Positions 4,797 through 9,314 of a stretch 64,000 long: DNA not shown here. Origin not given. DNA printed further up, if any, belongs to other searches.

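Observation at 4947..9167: Stand-alone ~1,400-aa fusion of two HgdC-type activase ATPases with HgdB/DUF2229-like domains: possible PlsA/PlsR- or Ger-type ester-reducing (ether lipid) enzyme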

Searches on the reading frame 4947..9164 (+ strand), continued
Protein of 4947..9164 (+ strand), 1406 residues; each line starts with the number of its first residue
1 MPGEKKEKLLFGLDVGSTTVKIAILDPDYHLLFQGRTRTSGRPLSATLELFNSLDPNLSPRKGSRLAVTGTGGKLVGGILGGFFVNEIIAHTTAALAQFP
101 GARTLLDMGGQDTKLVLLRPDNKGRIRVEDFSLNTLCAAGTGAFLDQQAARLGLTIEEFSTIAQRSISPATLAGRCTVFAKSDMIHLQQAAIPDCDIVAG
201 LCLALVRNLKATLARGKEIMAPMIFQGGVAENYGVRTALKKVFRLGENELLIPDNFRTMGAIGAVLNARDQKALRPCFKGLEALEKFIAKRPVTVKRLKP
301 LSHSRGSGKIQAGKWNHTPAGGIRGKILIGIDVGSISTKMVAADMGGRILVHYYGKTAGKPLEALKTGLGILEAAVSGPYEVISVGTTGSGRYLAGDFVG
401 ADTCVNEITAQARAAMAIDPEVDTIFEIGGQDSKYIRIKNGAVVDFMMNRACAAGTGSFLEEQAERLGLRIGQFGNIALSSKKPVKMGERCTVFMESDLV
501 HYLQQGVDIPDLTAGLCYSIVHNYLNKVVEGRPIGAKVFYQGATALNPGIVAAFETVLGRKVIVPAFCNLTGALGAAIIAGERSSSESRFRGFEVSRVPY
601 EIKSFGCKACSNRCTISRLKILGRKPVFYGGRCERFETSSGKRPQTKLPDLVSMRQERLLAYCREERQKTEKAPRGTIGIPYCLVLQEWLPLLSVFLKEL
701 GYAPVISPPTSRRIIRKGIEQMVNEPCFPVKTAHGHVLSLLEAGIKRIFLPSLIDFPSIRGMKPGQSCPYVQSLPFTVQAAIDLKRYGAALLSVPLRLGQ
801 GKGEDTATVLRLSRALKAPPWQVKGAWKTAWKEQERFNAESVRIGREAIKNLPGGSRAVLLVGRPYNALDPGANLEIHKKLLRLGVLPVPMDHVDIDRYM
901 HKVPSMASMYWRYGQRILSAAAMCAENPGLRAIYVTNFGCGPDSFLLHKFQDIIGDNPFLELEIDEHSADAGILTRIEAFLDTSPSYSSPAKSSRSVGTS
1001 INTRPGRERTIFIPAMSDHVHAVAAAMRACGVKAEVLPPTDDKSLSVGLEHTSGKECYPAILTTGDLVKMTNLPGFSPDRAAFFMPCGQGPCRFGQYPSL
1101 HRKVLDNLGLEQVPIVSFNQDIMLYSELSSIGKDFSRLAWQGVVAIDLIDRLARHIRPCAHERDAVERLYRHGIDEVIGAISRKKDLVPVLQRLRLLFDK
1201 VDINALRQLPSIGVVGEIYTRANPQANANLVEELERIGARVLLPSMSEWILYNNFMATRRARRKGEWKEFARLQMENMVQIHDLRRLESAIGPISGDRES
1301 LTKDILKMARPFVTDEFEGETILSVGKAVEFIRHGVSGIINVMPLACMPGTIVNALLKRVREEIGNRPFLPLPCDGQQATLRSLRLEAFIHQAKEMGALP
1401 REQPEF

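Call 87: find_homologous_proteins(query=P0081, max_evalue=1e-100)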
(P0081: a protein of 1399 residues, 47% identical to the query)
Query P0081 (1399 aa): 7997 proteins with E <= 1e-100 among 8000 candidates; the best 120 are listed.
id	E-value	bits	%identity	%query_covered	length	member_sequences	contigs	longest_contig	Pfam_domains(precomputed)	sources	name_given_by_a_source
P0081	0.0e+0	3208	100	100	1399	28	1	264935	PF01869.27,PF06050.20,PF09989.16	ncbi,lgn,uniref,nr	ncbi:acyl-CoA dehydratase activase [Thermodesulfobacterium sp.]|uniref:acyl-CoA dehydratase activase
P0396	0.0e+0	2625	80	99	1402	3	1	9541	PF01869.27,PF06050.20,PF09989.16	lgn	-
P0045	0.0e+0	2605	79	100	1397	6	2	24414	PF01869.27,PF06050.20,PF09989.16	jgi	jgi:predicted CoA-substrate-specific enzyme activase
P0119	0.0e+0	2592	79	100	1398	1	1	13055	PF01869.27,PF06050.20,PF01548.24,PF09989.16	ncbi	-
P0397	0.0e+0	2584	79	100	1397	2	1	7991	PF01869.27,PF06050.20,PF09989.16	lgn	-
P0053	0.0e+0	2580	78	100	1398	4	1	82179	PF01869.27,PF06050.20,PF01548.24,PF09989.16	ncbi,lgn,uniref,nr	ncbi:acyl-CoA dehydratase activase [Thermodesulfobacterium hydrogeniphilum]|uniref:acyl-CoA dehydrat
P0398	0.0e+0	2557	78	100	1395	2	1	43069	PF01869.27,PF06050.20,PF09989.16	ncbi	-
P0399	0.0e+0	2544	77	100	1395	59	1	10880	PF01869.27,PF06050.20,PF09989.16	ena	-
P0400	0.0e+0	2541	77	100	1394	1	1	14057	PF01869.27,PF06050.20,PF09989.16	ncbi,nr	ncbi:MAG: CoA activase [Thermodesulfobacterium sp.]|nr:CoA activase [Thermodesulfobacterium sp.]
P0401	0.0e+0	2536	77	100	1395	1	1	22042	PF01869.27,PF06050.20,PF09989.16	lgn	-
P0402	0.0e+0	2534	76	100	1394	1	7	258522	PF01869.27,PF06050.20,PF09989.16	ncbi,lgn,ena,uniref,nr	ncbi:MAG: Activator of 2-hydroxyglutaryl-CoA dehydratase [Thermodesulfobacterium sp.]|uniref:Activat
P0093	0.0e+0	2533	77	100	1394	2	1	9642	PF01869.27,PF06050.20,PF09989.16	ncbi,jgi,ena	-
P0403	0.0e+0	2526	76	100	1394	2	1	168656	PF01869.27,PF06050.20,PF09989.16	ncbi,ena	-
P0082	0.0e+0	2522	77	100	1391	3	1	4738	PF01869.27,PF06050.20,PF09989.16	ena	-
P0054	0.0e+0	2521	77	100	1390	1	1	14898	PF01869.27,PF06050.20,PF09989.16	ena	-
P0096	0.0e+0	2516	77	99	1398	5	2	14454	PF01869.27,PF06050.20,PF09989.16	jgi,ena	-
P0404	0.0e+0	2512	76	100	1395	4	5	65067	PF01869.27,PF06050.20,PF09989.16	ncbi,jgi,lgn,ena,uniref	uniref:CoA activase n=1 Tax=Thermodesulfobacterium geofontis TaxID=1295609 RepID=A0A7V4JQG8_9BACT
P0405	0.0e+0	2511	76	100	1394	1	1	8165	PF01869.27,PF06050.20,PF09989.16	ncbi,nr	ncbi:MAG: CoA activase [Thermodesulfobacterium sp.]|nr:CoA activase [Thermodesulfobacterium sp.]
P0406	0.0e+0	2498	75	100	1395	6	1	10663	PF01869.27,PF06050.20,PF09989.16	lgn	-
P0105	0.0e+0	2491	75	100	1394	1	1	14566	PF01869.27,PF06050.20,PF09989.16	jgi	-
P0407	0.0e+0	2490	75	100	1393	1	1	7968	PF01869.27,PF06050.20,PF09989.16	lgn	-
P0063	0.0e+0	2479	76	100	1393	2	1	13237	PF01869.27,PF06050.20,PF01548.24,PF09989.16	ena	-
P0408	0.0e+0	2479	74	100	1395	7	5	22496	PF01869.27,PF09989.16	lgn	-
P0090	0.0e+0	2473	76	100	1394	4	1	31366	PF01869.27,PF06050.20,PF09989.16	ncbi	-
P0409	0.0e+0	2452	73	99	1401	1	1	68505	PF01869.27,PF06050.20,PF09989.16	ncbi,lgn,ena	-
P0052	0.0e+0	2451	75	100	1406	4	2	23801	PF01869.27,PF06050.20,PF09989.16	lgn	-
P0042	0.0e+0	2450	74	100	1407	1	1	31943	PF01869.27,PF06050.20,PF09989.16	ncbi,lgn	-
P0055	0.0e+0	2374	73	100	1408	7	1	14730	PF01869.27,PF06050.20,PF09989.16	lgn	-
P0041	0.0e+0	2367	72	100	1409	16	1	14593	PF01869.27,PF06050.20,PF09989.16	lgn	-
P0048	0.0e+0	2345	72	100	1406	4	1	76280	PF01869.27,PF06050.20,PF09989.16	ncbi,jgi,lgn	-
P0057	0.0e+0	2344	71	100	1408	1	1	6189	PF01869.27,PF06050.20,PF09989.16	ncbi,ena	-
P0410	0.0e+0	2341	72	100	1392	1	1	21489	PF01869.27,PF09989.16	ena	-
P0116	0.0e+0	2341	72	100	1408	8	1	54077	PF01869.27,PF06050.20,PF09989.16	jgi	jgi:predicted CoA-substrate-specific enzyme activase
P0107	0.0e+0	2337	72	100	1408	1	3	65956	PF01869.27,PF06050.20,PF09989.16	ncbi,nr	ncbi:MAG: acyl-CoA dehydratase activase [Caldimicrobium sp.]|nr:acyl-CoA dehydratase activase [Caldi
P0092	0.0e+0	2328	72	100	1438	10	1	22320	PF01869.27,PF06050.20,PF09989.16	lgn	-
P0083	0.0e+0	2309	71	100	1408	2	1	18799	PF01869.27,PF06050.20,PF09989.16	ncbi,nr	ncbi:MAG: acyl-CoA dehydratase activase [Caldimicrobium sp.]|nr:acyl-CoA dehydratase activase [Caldi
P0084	0.0e+0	2301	70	100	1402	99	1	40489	PF01869.27,PF06050.20,PF01548.24,PF09989.16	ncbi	-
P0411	0.0e+0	2274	69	100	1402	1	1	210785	PF01869.27,PF06050.20,PF09989.16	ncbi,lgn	-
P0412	0.0e+0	2264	69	99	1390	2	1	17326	PF01869.27,PF00370.28,PF09989.16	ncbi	-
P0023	0.0e+0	2118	66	99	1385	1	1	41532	PF01869.27,PF06050.20,PF01548.24,PF09989.16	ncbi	-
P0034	0.0e+0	2101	65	99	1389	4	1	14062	PF01869.27,PF06050.20,PF01548.24,PF09989.16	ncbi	-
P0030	0.0e+0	2091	65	99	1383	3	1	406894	PF01869.27,PF06050.20,PF01548.24,PF09989.16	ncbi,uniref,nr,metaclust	ncbi:acyl-CoA dehydratase activase [Thermosulfurimonas dismutans]|uniref:Activator of 2-hydroxygluta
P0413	0.0e+0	2084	71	90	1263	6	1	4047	PF01869.27,PF09989.16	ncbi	ncbi:MAG: acyl-CoA dehydratase activase, partial [Caldimicrobium sp.]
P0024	0.0e+0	2072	64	100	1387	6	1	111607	PF01869.27,PF06050.20,PF09989.16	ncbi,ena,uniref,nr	ncbi:MAG TPA: CoA activase [Thermosulfurimonas dismutans]|uniref:CoA activase n=1 Tax=Thermosulfurim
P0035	0.0e+0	2067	65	100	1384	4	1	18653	PF01869.27,PF06050.20,PF09989.16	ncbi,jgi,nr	ncbi:MAG: CoA activase [Thermodesulfatator sp.]|nr:MAG: CoA activase [Thermodesulfatator sp.]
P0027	0.0e+0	2035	64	99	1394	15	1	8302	PF01869.27,PF06050.20,PF09989.16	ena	-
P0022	0.0e+0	2034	63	100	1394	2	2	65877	PF01869.27,PF09989.16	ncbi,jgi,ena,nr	ncbi:MAG: CoA activase [Thermodesulfobacteria bacterium]|nr:CoA activase [Thermodesulfobacteriota ba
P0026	0.0e+0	2019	63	100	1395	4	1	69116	PF01869.27,PF01548.24,PF09989.16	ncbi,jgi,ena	-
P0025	0.0e+0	2019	62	100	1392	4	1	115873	PF01869.27,PF00370.28,PF01548.24,PF09989.16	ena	-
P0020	0.0e+0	2009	62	100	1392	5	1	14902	PF01869.27,PF00370.28,PF06050.20,PF09989.16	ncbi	-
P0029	0.0e+0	2007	63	100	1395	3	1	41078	PF01869.27,PF01548.24,PF09989.16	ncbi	-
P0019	0.0e+0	2003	62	100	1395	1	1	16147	PF01869.27,PF09989.16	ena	-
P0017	0.0e+0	2003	62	100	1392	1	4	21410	PF01869.27,PF09989.16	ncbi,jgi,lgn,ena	-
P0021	0.0e+0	2000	62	100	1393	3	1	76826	PF01869.27,PF06050.20,PF01548.24,PF09989.16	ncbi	-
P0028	0.0e+0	1997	62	100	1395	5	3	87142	PF01869.27,PF09989.16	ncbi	-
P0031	0.0e+0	1992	62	100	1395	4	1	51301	PF01869.27,PF06050.20,PF09989.16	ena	-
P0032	0.0e+0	1991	62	100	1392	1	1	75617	PF01869.27,PF06050.20,PF01548.24,PF09989.16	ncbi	-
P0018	0.0e+0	1991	62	100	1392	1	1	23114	PF01869.27,PF09989.16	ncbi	-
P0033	0.0e+0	1976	62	100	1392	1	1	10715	PF01869.27,PF06050.20,PF09989.16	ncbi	-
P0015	0.0e+0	1714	56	99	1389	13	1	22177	PF01869.27,PF06050.20,PF09989.16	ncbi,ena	-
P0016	0.0e+0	1710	56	99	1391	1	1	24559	PF01869.27,PF06050.20,PF09989.16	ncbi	ncbi:acyl-CoA dehydratase activase [Thermosulfuriphilus sp.]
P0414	0.0e+0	1595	52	99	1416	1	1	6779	PF01869.27,PF09989.16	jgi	jgi:predicted CoA-substrate-specific enzyme activase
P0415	0.0e+0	1580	51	99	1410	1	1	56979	PF01869.27,PF09989.16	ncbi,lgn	-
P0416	0.0e+0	1572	51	99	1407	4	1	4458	PF01869.27,PF09989.16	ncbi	-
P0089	0.0e+0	1562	50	100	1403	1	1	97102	PF01869.27,PF00480.27,PF09989.16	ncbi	-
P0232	0.0e+0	1559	51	99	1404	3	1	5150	PF01869.27,PF09989.16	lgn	-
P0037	0.0e+0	1554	51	100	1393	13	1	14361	PF01869.27,PF06050.20,PF09989.16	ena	-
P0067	0.0e+0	1548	51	99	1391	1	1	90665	PF01869.27,PF06050.20,PF09989.16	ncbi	-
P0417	0.0e+0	1548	51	99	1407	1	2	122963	PF01869.27,PF09989.16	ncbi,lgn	-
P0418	0.0e+0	1548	51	99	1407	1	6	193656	PF01869.27,PF09989.16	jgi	jgi:predicted CoA-substrate-specific enzyme activase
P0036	0.0e+0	1544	51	100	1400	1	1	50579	PF01869.27,PF06050.20,PF09989.16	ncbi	-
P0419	0.0e+0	1543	51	99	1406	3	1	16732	PF01869.27,PF06050.20,PF09989.16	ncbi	-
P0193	0.0e+0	1538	50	100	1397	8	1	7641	PF01869.27,PF06050.20,PF09989.16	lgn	-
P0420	0.0e+0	1537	49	99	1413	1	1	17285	PF01869.27,PF06050.20,PF09989.16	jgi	-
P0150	0.0e+0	1536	49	99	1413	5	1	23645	PF01869.27,PF06050.20,PF09989.16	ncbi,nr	ncbi:MAG: CoA activase [Deltaproteobacteria bacterium]|nr:CoA activase [Deltaproteobacteria bacteriu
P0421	0.0e+0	1535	50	99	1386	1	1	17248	PF01869.27,PF02782.23,PF09989.16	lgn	-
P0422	0.0e+0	1533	51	99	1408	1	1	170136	PF01869.27,PF06050.20,PF09989.16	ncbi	-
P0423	0.0e+0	1531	51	99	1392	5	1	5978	PF01869.27,PF06050.20,PF02782.23,PF09989.16,PF05378.20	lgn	-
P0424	0.0e+0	1530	49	99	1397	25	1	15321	PF01869.27,PF02782.23,PF09989.16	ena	-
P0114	0.0e+0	1529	50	100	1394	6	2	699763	PF01869.27,PF06050.20,PF09989.16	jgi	jgi:predicted CoA-substrate-specific enzyme activase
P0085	0.0e+0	1528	50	100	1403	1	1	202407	PF01869.27,PF00480.27,PF09989.16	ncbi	-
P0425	0.0e+0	1528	49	99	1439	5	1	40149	PF01869.27,PF09989.16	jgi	-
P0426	0.0e+0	1527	51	99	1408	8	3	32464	PF01869.27,PF09989.16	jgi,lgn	jgi:predicted CoA-substrate-specific enzyme activase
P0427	0.0e+0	1526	49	99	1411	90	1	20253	PF01869.27,PF06050.20,PF09989.16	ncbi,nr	ncbi:MAG TPA: acyl-CoA dehydratase activase [Thermodesulfobacteriota bacterium]|nr:acyl-CoA dehydrat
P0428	0.0e+0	1526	49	100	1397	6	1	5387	PF01869.27,PF09989.16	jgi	jgi:predicted CoA-substrate-specific enzyme activase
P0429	0.0e+0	1526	50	100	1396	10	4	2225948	PF01869.27,PF09989.16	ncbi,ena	ncbi:MAG: acyl-CoA dehydratase activase [bacterium]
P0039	0.0e+0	1525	49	100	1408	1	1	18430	PF01869.27,PF02782.23,PF09989.16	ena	-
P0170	0.0e+0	1524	49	99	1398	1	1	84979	PF01869.27,PF09989.16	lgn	-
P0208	0.0e+0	1524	49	100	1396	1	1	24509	PF01869.27,PF09989.16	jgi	jgi:predicted CoA-substrate-specific enzyme activase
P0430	0.0e+0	1524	49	99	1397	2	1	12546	PF01869.27,PF09989.16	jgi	jgi:predicted CoA-substrate-specific enzyme activase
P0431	0.0e+0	1524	50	99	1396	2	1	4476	PF01869.27,PF09989.16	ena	-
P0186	0.0e+0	1523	50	99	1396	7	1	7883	PF01869.27,PF09989.16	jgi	jgi:predicted CoA-substrate-specific enzyme activase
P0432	0.0e+0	1522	49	99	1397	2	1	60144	PF01869.27,PF06050.20,PF09989.16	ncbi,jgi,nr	ncbi:MAG: CoA activase [Deltaproteobacteria bacterium]|nr:CoA activase [Deltaproteobacteria bacteriu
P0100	0.0e+0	1521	51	100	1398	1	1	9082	PF01869.27,PF06050.20,PF09989.16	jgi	jgi:predicted CoA-substrate-specific enzyme activase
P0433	0.0e+0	1520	49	99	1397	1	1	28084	PF01869.27,PF09989.16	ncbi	-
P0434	0.0e+0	1520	49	99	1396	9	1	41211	PF01869.27,PF09989.16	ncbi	-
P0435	0.0e+0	1520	49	100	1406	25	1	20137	PF01869.27,PF09989.16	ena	-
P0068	0.0e+0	1520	50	99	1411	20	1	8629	PF01869.27,PF06050.20,PF09989.16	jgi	-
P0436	0.0e+0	1519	49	99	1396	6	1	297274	PF01869.27,PF09989.16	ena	-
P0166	0.0e+0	1519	49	99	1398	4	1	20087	PF01869.27,PF09989.16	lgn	-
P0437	0.0e+0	1519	50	99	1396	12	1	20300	PF01869.27,PF09989.16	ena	-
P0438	0.0e+0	1518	50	99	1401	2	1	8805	PF01869.27,PF09989.16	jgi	jgi:predicted CoA-substrate-specific enzyme activase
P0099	0.0e+0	1518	49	99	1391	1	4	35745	PF01869.27,PF06050.20,PF09989.16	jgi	jgi:predicted CoA-substrate-specific enzyme activase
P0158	0.0e+0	1518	49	99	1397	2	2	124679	PF01869.27,PF09989.16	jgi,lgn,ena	-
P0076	0.0e+0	1518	50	100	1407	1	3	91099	PF01869.27,PF09989.16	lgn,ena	-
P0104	0.0e+0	1518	49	100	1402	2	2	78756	PF01869.27,PF00480.27,PF09989.16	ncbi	-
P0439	0.0e+0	1517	49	99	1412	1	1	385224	PF01869.27,PF06050.20,PF09989.16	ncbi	-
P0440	0.0e+0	1517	50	99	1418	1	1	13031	PF01869.27,PF09989.16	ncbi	-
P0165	0.0e+0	1516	49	100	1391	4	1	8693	PF01869.27,PF06050.20,PF09989.16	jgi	jgi:predicted CoA-substrate-specific enzyme activase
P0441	0.0e+0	1516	49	99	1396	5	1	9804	PF01869.27,PF06050.20,PF09989.16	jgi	jgi:predicted CoA-substrate-specific enzyme activase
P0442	0.0e+0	1515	49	100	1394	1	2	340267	PF01869.27,PF06050.20,PF09989.16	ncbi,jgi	jgi:predicted CoA-substrate-specific enzyme activase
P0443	0.0e+0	1515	49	99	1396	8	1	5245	PF01869.27,PF09989.16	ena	-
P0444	0.0e+0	1515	50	99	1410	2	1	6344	PF01869.27,PF06050.20,PF09989.16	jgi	-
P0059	0.0e+0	1514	49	99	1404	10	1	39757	PF01869.27,PF09989.16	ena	-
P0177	0.0e+0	1514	49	100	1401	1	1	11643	PF01869.27,PF09989.16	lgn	-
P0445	0.0e+0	1514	49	99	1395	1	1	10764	PF01869.27,PF09989.16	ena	-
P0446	0.0e+0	1513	50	99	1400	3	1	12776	PF01869.27,PF09989.16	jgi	-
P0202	0.0e+0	1513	49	100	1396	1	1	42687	PF01869.27,PF09989.16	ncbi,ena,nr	ncbi:MAG TPA: acyl-CoA dehydratase activase [Thermodesulfobacteriota bacterium]|nr:acyl-CoA dehydrat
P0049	0.0e+0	1513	50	100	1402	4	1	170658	PF01869.27,PF06050.20,PF09989.16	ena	-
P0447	0.0e+0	1513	49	99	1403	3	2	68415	PF01869.27,PF09989.16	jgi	jgi:predicted CoA-substrate-specific enzyme activase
